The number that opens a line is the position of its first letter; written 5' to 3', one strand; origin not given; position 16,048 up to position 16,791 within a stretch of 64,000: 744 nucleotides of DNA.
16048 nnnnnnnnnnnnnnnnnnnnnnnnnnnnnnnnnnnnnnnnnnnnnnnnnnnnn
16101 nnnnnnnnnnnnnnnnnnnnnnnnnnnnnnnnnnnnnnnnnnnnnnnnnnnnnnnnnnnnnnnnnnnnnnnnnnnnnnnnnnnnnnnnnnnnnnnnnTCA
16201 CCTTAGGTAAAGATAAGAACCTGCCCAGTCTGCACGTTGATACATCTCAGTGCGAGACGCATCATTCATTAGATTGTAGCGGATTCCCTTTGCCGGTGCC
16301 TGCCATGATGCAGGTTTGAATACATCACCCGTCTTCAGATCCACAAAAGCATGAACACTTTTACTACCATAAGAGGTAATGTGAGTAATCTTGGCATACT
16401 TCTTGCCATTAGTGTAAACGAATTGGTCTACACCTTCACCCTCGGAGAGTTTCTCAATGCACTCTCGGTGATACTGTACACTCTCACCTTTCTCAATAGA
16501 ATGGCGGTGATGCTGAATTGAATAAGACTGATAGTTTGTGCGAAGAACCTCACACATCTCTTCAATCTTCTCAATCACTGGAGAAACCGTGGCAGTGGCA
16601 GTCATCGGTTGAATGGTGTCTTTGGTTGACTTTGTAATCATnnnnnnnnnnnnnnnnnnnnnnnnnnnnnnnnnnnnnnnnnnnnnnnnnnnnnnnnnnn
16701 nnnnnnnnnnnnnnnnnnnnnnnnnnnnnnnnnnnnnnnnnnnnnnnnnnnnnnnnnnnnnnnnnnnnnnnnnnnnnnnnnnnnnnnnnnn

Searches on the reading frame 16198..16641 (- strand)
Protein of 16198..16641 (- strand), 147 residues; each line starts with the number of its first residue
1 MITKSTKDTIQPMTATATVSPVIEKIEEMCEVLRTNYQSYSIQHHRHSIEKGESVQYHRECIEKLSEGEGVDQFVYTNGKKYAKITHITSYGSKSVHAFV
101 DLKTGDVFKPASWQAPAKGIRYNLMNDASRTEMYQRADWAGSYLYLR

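Call 55: search_protein_families(library=pfam, proteins=[window:16198-16641:-], max_evalue=0.001)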
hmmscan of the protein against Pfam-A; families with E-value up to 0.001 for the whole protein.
window:16198-16641:- (147 aa): 1 family
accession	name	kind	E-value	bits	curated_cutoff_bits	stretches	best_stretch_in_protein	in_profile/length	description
PF24835.1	DUF7717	-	6.5e-35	120.3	27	1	22-145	17-116/117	Family of unknown function (DUF7717)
